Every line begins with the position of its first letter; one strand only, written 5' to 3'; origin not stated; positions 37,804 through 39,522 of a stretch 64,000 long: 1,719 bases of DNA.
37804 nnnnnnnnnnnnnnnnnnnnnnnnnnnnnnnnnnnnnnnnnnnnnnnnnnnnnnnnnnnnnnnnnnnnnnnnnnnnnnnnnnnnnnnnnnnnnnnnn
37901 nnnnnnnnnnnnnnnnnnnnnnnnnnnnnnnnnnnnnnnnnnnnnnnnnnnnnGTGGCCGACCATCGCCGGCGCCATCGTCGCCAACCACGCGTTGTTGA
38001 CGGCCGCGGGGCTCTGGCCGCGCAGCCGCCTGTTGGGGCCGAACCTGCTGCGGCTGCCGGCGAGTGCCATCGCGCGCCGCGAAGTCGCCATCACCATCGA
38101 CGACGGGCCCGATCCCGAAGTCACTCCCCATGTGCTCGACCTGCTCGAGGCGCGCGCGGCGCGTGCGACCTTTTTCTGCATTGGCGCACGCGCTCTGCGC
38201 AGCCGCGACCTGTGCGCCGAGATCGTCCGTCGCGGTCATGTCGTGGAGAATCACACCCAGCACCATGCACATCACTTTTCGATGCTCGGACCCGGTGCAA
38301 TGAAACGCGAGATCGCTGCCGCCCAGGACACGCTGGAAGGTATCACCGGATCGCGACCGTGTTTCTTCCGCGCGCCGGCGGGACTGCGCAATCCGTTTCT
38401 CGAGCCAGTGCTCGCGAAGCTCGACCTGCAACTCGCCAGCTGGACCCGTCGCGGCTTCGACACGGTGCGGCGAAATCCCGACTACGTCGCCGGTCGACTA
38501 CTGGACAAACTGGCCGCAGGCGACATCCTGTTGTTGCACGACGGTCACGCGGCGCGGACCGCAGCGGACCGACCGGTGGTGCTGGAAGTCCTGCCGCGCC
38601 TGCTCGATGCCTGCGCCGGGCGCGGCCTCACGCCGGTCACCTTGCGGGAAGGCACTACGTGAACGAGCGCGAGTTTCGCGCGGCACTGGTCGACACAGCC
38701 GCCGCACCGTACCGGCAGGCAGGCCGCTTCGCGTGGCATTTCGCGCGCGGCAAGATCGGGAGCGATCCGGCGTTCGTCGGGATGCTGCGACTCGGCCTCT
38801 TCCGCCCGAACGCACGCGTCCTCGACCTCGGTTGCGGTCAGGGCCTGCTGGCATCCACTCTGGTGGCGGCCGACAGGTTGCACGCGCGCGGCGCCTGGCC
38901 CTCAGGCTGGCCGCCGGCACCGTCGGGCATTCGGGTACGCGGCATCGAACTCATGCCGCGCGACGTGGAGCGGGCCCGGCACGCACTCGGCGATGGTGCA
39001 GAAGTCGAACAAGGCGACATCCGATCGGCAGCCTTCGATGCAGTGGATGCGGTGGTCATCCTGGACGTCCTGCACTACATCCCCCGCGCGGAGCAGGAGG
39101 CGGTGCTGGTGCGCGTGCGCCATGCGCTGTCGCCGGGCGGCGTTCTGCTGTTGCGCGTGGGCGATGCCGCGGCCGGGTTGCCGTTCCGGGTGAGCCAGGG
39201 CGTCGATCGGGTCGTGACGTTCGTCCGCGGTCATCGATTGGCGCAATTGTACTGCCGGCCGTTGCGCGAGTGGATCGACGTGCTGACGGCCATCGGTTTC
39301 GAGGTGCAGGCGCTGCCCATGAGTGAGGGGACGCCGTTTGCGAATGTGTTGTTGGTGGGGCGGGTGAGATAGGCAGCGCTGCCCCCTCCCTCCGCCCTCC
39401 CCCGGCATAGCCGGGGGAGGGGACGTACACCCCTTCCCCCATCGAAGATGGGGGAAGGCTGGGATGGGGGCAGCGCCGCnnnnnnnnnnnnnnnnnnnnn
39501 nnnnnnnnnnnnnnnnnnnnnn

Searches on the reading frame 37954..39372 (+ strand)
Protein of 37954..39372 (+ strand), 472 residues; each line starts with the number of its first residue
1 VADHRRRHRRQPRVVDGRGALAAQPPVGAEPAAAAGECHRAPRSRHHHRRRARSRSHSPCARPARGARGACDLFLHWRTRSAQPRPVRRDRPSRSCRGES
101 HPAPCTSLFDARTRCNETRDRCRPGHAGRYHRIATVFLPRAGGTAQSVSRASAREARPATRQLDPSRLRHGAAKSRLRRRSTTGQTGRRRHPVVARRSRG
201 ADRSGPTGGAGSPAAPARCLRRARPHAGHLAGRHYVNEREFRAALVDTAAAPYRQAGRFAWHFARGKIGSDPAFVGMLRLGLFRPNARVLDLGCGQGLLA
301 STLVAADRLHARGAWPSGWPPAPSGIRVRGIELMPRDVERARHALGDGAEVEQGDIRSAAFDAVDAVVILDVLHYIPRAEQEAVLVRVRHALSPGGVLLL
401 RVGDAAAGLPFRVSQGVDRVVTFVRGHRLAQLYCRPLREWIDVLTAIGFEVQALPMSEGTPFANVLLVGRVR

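Call 91: search_protein_families(library=pfam, proteins=[window:37954-39372:+], max_evalue=0.001)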
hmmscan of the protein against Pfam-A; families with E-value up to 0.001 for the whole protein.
window:37954-39372:+ (472 aa): 6 families
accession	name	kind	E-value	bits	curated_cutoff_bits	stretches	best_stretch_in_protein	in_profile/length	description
PF13649.12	Methyltransf_25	-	1.7e-10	41.9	27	1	326-396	22-97/97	Methyltransferase domain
PF08242.18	Methyltransf_12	-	2.8e-09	38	30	1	290-398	1-98/98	Methyltransferase domain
PF13489.12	Methyltransf_23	-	3.7e-09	37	27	1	279-452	15-162/164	Methyltransferase domain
PF08241.18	Methyltransf_11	-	1.6e-08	35.5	21.2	1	290-399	1-94/95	Methyltransferase domain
PF13847.12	Methyltransf_31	-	3.3e-07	30.5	27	1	285-413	3-122/145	Methyltransferase domain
PF01739.24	CheR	-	0.00076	19.4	27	0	358-400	131-173/195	CheR methyltransferase, SAM binding domain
